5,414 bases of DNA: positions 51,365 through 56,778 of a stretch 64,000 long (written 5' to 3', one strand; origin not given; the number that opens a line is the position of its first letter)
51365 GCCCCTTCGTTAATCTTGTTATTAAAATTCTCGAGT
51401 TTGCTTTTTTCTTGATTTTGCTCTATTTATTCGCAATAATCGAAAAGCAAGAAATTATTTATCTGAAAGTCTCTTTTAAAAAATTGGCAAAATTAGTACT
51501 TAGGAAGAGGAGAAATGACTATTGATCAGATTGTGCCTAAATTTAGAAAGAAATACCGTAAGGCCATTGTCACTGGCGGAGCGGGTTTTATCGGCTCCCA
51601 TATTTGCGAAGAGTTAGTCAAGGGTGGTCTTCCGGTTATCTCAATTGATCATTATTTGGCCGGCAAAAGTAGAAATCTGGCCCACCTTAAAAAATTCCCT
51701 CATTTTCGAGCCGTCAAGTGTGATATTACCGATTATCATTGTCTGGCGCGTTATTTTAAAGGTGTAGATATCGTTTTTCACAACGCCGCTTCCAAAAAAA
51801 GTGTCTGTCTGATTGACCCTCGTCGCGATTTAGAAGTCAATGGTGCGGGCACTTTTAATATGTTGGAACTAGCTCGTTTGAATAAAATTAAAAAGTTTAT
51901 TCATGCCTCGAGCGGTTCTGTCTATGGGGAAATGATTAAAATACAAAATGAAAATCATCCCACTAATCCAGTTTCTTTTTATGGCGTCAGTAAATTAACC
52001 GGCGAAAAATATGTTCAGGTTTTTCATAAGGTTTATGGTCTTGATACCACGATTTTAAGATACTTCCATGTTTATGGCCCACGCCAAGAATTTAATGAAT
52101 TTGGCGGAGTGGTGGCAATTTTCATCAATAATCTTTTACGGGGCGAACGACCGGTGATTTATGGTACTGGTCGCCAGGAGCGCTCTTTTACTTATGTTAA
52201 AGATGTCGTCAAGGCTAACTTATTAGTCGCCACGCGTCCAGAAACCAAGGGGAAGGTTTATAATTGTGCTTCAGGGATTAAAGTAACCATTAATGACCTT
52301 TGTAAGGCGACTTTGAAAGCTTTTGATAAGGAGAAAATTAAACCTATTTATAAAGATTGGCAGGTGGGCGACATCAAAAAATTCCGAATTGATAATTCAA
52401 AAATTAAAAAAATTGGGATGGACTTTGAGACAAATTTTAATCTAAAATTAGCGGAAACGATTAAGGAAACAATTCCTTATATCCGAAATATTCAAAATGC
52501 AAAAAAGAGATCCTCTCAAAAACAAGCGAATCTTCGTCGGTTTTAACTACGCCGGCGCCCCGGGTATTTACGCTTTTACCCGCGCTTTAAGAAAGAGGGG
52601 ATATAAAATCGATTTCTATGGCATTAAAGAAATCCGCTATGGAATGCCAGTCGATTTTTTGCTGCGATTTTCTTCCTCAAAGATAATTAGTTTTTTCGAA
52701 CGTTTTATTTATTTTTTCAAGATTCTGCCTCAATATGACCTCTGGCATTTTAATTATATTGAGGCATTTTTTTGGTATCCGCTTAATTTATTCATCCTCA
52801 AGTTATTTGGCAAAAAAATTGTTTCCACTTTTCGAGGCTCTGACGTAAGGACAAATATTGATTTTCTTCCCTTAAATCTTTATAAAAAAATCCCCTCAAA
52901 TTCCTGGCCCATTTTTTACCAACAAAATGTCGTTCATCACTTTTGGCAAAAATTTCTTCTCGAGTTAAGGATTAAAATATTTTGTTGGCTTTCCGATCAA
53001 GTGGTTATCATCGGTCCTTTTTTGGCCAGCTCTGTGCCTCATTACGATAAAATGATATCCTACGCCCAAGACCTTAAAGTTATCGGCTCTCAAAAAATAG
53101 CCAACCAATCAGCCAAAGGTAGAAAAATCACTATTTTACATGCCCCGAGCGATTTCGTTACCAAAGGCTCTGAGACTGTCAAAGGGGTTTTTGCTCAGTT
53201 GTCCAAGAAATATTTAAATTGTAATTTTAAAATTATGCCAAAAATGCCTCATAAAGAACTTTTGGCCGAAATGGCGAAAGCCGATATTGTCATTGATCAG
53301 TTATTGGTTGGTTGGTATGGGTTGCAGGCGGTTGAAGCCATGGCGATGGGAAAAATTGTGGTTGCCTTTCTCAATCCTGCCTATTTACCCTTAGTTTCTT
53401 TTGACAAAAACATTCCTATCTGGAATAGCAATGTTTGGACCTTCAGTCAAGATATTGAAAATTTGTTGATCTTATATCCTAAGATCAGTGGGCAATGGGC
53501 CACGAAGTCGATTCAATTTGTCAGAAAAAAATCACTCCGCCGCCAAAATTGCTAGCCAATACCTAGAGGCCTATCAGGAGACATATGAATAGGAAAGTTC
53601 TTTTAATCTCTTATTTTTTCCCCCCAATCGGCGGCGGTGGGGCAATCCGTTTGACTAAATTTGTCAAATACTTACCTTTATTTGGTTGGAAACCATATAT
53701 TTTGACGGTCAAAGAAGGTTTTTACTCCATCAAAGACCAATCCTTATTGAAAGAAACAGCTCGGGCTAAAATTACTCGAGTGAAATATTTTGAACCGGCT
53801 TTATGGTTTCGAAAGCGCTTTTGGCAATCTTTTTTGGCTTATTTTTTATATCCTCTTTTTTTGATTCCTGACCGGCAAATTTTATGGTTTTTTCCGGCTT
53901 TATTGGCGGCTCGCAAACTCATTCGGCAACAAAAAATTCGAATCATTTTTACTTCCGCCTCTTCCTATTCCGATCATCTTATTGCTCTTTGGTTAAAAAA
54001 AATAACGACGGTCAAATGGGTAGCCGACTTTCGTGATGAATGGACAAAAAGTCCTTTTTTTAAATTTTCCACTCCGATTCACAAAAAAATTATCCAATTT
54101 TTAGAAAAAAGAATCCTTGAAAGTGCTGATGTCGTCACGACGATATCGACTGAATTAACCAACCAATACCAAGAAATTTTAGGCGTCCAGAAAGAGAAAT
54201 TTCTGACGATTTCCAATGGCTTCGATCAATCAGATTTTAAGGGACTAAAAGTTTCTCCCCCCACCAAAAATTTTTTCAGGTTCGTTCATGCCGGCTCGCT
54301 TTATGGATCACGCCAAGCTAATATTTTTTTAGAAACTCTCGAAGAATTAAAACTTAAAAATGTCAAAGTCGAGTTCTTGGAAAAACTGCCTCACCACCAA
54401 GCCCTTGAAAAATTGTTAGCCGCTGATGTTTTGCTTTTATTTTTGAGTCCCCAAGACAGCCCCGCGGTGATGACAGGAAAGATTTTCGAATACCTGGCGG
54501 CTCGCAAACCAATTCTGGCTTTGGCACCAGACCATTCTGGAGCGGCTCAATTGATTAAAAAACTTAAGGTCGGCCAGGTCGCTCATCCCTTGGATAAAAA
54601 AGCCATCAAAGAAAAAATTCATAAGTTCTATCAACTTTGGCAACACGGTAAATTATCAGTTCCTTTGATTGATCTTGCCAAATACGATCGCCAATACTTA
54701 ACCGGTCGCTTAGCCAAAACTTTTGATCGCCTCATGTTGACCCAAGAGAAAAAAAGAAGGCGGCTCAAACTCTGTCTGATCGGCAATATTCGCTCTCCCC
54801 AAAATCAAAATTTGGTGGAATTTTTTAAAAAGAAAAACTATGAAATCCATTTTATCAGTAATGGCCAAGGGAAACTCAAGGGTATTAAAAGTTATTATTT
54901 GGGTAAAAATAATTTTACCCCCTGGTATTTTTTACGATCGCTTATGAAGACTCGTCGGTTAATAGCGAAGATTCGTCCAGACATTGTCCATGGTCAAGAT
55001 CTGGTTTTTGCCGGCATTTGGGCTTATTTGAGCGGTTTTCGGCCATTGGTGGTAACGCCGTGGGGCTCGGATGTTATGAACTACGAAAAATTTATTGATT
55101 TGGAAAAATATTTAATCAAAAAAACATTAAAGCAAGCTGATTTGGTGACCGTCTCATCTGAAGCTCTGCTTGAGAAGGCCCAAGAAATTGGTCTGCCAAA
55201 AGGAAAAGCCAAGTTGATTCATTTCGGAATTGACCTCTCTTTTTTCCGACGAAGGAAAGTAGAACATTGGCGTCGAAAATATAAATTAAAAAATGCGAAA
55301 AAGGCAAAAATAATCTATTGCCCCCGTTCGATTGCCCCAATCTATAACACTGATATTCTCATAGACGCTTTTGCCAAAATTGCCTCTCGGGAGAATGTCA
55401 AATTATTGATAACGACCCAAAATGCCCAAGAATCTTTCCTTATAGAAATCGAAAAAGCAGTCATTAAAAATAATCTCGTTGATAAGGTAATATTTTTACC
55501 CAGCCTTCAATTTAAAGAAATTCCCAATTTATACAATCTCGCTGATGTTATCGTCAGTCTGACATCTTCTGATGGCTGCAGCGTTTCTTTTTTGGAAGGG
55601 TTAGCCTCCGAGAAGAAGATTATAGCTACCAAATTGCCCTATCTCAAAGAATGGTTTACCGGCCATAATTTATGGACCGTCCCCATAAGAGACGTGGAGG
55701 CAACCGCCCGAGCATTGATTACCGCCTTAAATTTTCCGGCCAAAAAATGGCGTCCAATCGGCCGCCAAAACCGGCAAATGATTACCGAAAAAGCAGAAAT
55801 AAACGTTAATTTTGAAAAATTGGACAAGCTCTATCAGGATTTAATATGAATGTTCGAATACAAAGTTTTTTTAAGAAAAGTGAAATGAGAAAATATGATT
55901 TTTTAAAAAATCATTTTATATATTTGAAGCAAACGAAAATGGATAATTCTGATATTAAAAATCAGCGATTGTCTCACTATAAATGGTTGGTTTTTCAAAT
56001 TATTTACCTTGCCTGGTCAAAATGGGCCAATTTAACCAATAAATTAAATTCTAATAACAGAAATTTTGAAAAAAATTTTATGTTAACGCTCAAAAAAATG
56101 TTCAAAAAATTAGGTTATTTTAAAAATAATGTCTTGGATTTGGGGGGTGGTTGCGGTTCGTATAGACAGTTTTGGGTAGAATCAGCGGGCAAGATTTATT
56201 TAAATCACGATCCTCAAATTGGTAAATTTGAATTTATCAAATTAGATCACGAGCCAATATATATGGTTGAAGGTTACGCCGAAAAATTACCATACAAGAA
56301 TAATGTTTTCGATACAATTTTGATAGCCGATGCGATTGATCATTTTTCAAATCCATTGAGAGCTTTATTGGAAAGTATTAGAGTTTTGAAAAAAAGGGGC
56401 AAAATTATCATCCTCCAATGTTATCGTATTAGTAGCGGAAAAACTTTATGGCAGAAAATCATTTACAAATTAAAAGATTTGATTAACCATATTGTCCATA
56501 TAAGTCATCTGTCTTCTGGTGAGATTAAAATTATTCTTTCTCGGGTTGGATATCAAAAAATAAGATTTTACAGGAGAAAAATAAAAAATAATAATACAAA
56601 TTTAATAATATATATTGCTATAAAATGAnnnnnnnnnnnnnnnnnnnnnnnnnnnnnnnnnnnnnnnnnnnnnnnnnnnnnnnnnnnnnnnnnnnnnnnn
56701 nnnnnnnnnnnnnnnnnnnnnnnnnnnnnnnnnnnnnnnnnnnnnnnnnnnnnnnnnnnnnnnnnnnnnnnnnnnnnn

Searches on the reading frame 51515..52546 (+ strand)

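Call 10: search_protein_families(library=pfam, proteins=[window:51515-52546:+], max_evalue=0.001)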
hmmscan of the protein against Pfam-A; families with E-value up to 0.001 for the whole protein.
window:51515-52546:+ (343 aa): 9 families
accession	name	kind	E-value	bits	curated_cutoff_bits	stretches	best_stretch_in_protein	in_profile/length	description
PF01370.27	Epimerase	-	1.4e-59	201.9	20.9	1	18-252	2-240/240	NAD dependent epimerase/dehydratase family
PF16363.11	GDP_Man_Dehyd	-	4e-49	168.3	27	1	18-278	1-274/332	GDP-mannose 4,6 dehydratase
PF01073.25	3Beta_HSD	-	5.3e-25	88.4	22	1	18-262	1-260/280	3-beta hydroxysteroid dehydrogenase/isomerase family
PF04321.23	RmlD_sub_bind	-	2.5e-17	63.3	27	1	17-318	3-284/287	RmlD substrate binding domain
PF02719.21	Polysacc_synt_2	-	1.3e-16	61.1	20.2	1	18-275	2-252/293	Polysaccharide biosynthesis protein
PF07993.18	NAD_binding_4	-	1.3e-12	47.9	20.1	1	79-211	84-234/258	Male sterility protein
PF13460.12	NAD_binding_10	-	2.9e-11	44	27.2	1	21-183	1-143/184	NAD(P)H-binding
PF00106.31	adh_short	-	4.2e-07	30.1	26.6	1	16-136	2-131/195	short chain dehydrogenase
PF05368.20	NmrA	-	5e-05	23.5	27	1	17-96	5-79/298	NmrA-like family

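Call 37: search_protein_families(library=ncbifam, proteins=[window:51515-52546:+], max_evalue=1e-10)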
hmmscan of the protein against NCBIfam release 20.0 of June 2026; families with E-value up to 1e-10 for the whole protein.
window:51515-52546:+ (343 aa): 20 families
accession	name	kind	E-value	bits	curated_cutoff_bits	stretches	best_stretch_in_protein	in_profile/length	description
TIGR01181.1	dTDP_gluc_dehyt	equivalog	6.7e-46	156.8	365.1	1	17-317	2-309/321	dTDP-glucose 4,6-dehydratase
NF011728.1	PRK15181.1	equivalog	1.5e-44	152.4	760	1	15-321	16-335/348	Vi polysaccharide biosynthesis UDP-N-acetylglucosaminuronic acid C-4 epimerase TviC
TIGR04180.1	EDH_00030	hypoth_equivalog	4.2e-43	147.5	475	1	18-276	2-261/297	NAD-dependent 4,6-dehydratase LegB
TIGR02197.1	heptose_epim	equivalog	1.1e-36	126.7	274.6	1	18-318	2-308/316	ADP-glyceromanno-heptose 6-epimerase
TIGR01179.1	galE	equivalog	1.6e-36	125.8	262.3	1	18-323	3-325/332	UDP-glucose 4-epimerase GalE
NF008360.0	PRK11150.1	equivalog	4.8e-26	91.7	452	1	18-320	3-303/310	ADP-glyceromanno-heptose 6-epimerase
NF007582.0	PRK10217.1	equivalog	9.9e-25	87.4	698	1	15-252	2-252/355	dTDP-glucose 4,6-dehydratase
NF007490.0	PRK10084.1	subfamily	4.9e-23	81.7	649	1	16-336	2-351/361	dTDP-glucose 4,6-dehydratase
NF007956.0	PRK10675.1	subfamily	1.2e-20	73.9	394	1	17-297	3-306/338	UDP-glucose 4-epimerase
TIGR03466.1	HpnA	hypoth_equivalog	2.1e-17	63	367.65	1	16-182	2-166/327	hopanoid-associated sugar epimerase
NF042422.1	oxyalk_red_OleD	equivalog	2.1e-16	60.2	580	1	16-275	2-255/329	2-alkyl-3-oxoalkanoate reductase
NF042423.1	oxyalk_red_Shew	equivalog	3.6e-16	59.1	580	1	10-192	4-180/331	2-alkyl-3-oxoalkanoate reductase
NF043036.1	ErythonDh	equivalog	3.9e-15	55.9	325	1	16-182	2-175/321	D-erythronate dehydrogenase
TIGR01472.1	gmd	equivalog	8.6e-13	48.2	415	1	16-271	2-269/342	GDP-mannose 4,6-dehydratase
TIGR01746.1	Thioester-redct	subfamily_domain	1.8e-12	47.2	213.35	0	82-283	87-293/371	thioester reductase domain-containing protein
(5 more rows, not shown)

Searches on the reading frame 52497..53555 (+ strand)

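Call 4: search_protein_families(library=pfam, proteins=[window:52497-53555:+], max_evalue=0.01)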
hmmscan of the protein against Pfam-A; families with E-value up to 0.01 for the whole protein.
window:52497-53555:+ (352 aa): 2 families
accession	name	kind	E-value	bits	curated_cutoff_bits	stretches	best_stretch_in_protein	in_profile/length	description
PF00534.26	Glycos_transf_1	-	8.6e-05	22.6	26.4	1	228-293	59-124/172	Glycosyl transferases group 1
PF13692.12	Glyco_trans_1_4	-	0.0022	18.7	27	1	238-293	55-108/142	Glycosyl transferases group 1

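Call 13: search_protein_families(library=ncbifam, proteins=[window:52497-53555:+], max_evalue=0.01)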
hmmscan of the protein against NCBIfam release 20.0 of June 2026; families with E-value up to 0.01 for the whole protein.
window:52497-53555:+ (352 aa): 0 families

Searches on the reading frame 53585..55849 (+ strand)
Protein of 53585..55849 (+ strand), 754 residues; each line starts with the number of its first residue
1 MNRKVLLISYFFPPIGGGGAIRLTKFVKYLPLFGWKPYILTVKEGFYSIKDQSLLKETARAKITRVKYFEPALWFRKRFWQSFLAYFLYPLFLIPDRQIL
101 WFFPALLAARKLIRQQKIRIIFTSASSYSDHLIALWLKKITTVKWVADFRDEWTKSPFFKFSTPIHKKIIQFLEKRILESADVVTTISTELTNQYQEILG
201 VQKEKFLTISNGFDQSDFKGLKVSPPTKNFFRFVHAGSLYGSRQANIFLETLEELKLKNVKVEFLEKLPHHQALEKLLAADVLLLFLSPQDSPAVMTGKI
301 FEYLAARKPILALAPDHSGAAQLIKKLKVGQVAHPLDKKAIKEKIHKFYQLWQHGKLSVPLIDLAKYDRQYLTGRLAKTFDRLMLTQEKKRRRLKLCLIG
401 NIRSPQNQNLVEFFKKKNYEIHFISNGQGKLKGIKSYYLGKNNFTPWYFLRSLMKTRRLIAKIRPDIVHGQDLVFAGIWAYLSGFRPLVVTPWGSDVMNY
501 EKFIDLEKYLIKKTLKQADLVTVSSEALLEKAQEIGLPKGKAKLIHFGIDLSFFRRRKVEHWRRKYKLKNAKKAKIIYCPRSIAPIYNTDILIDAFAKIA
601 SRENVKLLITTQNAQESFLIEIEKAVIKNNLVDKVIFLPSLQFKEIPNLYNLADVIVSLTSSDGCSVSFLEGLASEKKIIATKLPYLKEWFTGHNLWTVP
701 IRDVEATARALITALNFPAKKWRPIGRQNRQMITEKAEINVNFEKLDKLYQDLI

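Call 10: search_protein_families(library=pfam, proteins=[window:53585-55849:+], max_evalue=0.001)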
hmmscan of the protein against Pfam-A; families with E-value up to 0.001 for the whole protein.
window:53585-55849:+ (754 aa): 6 families
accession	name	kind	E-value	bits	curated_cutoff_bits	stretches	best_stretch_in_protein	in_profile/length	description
PF13439.12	Glyco_transf_4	-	2.7e-26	93.1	28.5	2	409-552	10-169/170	Glycosyltransferase Family 4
PF13692.12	Glyco_trans_1_4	-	3.6e-20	73.1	27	1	576-715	4-140/142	Glycosyl transferases group 1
PF00534.26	Glycos_transf_1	-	4.8e-20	72.2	26.4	2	567-720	8-160/172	Glycosyl transferases group 1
PF13579.12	Glyco_trans_4_4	-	9.7e-19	68.7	29.7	2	98-212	52-158/158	Glycosyl transferase 4-like domain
PF13477.12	Glyco_trans_4_2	-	4.1e-17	63.1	23.4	1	395-524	1-138/139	Glycosyl transferase 4-like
PF13524.12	Glyco_trans_1_2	-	0.00083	19.8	25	0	635-735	29-131/144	Glycosyl transferase-like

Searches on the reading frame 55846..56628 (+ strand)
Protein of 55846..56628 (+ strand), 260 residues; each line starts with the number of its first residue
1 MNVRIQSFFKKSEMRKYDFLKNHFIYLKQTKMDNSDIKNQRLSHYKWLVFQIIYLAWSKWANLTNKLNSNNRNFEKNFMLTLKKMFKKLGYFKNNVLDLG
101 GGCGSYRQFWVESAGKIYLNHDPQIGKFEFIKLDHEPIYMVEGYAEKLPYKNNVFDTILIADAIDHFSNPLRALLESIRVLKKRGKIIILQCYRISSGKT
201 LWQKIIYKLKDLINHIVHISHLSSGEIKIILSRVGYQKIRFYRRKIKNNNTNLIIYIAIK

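Call 10: search_protein_families(library=pfam, proteins=[window:55846-56628:+], max_evalue=0.001)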
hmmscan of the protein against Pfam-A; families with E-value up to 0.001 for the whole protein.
window:55846-56628:+ (260 aa): 5 families
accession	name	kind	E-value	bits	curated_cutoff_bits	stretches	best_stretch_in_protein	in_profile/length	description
PF08241.18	Methyltransf_11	-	8e-11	42.9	21.2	1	97-189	1-95/95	Methyltransferase domain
PF13847.12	Methyltransf_31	-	3.6e-08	33.7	27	1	132-201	50-128/145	Methyltransferase domain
PF01209.24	Ubie_methyltran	-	2.5e-06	27.4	20.1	1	95-195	50-157/233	ubiE/COQ5 methyltransferase family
PF13649.12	Methyltransf_25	-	6.6e-06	27.2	27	1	96-185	1-97/97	Methyltransferase domain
PF13489.12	Methyltransf_23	-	7.8e-05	22.9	27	1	93-238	23-161/164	Methyltransferase domain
